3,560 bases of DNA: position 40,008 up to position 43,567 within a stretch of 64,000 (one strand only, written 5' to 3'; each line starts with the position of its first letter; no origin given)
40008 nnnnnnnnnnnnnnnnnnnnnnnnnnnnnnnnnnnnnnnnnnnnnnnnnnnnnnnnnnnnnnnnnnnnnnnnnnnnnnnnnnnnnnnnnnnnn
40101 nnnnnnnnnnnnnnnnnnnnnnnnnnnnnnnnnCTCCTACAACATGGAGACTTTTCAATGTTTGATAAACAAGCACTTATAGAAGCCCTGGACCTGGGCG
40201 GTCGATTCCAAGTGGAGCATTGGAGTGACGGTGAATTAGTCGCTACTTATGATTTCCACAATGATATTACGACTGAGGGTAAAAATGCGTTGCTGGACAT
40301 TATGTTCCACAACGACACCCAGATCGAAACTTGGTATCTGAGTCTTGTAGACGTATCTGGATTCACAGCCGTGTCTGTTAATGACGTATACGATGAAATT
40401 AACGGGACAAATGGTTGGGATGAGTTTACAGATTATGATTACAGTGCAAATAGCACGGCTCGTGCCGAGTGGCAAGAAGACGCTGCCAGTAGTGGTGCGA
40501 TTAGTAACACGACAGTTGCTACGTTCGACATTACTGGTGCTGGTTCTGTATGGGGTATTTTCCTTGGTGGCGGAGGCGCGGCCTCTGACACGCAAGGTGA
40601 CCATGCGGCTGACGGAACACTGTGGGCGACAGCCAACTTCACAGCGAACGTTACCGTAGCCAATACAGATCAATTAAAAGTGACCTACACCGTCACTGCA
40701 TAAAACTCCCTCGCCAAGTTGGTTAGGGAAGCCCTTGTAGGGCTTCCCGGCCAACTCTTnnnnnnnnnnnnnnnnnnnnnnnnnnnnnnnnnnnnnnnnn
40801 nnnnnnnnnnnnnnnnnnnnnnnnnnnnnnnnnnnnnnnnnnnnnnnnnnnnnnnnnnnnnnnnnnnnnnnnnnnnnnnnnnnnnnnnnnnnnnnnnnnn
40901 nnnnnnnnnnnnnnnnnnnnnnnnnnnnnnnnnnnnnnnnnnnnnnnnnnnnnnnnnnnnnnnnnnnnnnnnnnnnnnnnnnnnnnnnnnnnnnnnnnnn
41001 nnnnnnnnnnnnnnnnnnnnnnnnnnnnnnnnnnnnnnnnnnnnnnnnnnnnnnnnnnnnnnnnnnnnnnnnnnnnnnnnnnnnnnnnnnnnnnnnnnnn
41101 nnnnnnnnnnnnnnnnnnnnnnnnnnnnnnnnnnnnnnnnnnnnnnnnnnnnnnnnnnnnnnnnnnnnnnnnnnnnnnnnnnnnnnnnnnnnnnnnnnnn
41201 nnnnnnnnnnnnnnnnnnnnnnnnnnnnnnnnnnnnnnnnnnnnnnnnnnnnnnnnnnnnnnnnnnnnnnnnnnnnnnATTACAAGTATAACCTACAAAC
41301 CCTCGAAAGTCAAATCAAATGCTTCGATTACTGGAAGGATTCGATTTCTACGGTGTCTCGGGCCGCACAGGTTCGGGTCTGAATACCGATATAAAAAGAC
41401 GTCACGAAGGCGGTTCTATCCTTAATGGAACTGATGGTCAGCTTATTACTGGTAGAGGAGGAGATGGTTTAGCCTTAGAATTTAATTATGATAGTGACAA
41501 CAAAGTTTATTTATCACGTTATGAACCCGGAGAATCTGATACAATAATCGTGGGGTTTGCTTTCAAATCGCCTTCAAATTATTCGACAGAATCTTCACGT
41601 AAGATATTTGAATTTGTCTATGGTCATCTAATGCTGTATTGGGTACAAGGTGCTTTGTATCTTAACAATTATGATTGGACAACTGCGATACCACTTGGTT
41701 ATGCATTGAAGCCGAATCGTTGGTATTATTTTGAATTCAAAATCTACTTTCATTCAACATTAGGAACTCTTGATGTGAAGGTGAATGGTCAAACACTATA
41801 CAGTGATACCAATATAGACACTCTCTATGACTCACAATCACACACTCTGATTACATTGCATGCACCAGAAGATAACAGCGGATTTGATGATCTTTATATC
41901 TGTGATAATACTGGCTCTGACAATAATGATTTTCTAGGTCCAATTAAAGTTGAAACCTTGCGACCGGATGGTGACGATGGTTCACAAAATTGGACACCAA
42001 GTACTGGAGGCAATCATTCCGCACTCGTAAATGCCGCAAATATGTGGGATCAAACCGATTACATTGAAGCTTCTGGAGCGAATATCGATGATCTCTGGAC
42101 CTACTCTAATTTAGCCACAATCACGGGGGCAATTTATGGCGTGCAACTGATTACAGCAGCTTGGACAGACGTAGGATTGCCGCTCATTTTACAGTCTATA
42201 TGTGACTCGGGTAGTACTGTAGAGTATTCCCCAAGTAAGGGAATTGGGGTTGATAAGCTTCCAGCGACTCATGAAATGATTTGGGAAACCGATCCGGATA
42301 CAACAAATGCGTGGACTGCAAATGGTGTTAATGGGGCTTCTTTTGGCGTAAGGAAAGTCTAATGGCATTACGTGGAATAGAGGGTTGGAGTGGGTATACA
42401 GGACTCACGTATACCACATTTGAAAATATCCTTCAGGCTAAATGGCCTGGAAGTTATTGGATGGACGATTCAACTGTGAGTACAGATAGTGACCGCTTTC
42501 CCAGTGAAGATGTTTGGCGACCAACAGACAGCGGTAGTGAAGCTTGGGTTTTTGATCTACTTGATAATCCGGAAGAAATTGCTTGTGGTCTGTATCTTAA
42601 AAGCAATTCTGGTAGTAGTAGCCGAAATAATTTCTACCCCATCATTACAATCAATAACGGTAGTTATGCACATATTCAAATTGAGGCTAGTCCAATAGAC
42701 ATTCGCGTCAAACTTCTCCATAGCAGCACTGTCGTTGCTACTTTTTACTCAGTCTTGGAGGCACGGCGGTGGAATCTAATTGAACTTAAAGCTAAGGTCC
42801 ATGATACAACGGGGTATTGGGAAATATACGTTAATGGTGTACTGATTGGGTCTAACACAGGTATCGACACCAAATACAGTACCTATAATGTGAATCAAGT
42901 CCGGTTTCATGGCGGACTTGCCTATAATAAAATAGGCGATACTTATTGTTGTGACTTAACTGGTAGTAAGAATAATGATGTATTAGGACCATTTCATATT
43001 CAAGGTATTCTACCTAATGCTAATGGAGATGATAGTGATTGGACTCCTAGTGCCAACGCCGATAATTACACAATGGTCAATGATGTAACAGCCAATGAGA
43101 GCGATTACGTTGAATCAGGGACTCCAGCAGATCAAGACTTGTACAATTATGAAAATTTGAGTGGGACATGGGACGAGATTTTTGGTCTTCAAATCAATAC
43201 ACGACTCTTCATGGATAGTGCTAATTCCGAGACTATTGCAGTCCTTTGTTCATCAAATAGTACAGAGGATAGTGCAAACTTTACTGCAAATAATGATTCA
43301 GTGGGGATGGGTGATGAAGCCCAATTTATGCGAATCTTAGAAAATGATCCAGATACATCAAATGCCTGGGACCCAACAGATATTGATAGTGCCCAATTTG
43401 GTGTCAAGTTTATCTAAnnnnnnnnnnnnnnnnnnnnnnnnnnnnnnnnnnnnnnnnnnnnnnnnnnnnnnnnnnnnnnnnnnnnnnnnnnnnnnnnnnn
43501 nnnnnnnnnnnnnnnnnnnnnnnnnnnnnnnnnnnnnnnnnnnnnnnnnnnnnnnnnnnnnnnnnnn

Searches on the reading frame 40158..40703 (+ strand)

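Call 28: search_protein_families(library=pfam, proteins=[window:40158-40703:+], max_evalue=0.01)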
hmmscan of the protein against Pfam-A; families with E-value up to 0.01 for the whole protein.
window:40158-40703:+ (181 aa): 0 families

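Call 58: search_protein_families(library=phrogs, proteins=[window:40158-40703:+], max_evalue=0.01)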
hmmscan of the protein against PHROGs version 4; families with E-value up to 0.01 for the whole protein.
window:40158-40703:+ (181 aa): 1 family
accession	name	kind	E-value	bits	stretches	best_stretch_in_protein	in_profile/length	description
phrog_8123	-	unknown function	1.7e-13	51.7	1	30-180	46-189/192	-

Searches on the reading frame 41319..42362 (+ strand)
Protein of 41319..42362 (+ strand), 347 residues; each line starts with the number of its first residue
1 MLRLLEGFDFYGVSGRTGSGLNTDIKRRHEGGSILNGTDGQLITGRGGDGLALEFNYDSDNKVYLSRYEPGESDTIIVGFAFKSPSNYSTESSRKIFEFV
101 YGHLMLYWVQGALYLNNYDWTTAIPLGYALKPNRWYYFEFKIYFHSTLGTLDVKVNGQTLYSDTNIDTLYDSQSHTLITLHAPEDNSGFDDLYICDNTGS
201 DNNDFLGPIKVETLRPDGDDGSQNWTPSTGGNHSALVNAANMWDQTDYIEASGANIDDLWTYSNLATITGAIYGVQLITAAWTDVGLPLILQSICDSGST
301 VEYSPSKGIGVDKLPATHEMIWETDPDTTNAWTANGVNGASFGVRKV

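Call 28: search_protein_families(library=pfam, proteins=[window:41319-42362:+], max_evalue=0.01)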
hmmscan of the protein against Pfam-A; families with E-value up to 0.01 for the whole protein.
window:41319-42362:+ (347 aa): 0 families

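Call 58: search_protein_families(library=phrogs, proteins=[window:41319-42362:+], max_evalue=0.01)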
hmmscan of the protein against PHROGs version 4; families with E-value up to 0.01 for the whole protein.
window:41319-42362:+ (347 aa): 3 families
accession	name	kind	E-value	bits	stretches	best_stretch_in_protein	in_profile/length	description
phrog_2448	-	unknown function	5.9e-35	122.1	1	2-345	2-332/335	-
phrog_30887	-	unknown function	9.6e-05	21.7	1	183-347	604-770/771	-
phrog_6368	-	unknown function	0.0001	22.6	1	140-345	129-325/328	-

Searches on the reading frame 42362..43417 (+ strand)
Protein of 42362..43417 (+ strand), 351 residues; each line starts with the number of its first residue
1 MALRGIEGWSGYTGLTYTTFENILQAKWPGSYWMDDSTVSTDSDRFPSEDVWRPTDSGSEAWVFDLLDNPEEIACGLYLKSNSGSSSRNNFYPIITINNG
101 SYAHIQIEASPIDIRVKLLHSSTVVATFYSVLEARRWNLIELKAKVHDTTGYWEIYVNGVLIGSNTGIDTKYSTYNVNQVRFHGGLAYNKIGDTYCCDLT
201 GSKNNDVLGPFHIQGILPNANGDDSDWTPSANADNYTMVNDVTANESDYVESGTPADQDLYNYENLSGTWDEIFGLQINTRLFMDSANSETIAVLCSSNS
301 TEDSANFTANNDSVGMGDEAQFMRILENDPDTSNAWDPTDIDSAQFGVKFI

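Call 28: search_protein_families(library=pfam, proteins=[window:42362-43417:+], max_evalue=0.01)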
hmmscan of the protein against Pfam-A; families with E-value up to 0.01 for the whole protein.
window:42362-43417:+ (351 aa): 0 families

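Call 58: search_protein_families(library=phrogs, proteins=[window:42362-43417:+], max_evalue=0.01)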
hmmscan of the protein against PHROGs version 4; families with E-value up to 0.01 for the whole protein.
window:42362-43417:+ (351 aa): 3 families
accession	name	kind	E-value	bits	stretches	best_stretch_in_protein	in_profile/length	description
phrog_2448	-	unknown function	1e-23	85.1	1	93-349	79-332/335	-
phrog_6368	-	unknown function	6.3e-08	33.2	1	140-349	127-325/328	-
phrog_30887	-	unknown function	1.6e-06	27.6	1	188-349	609-768/771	-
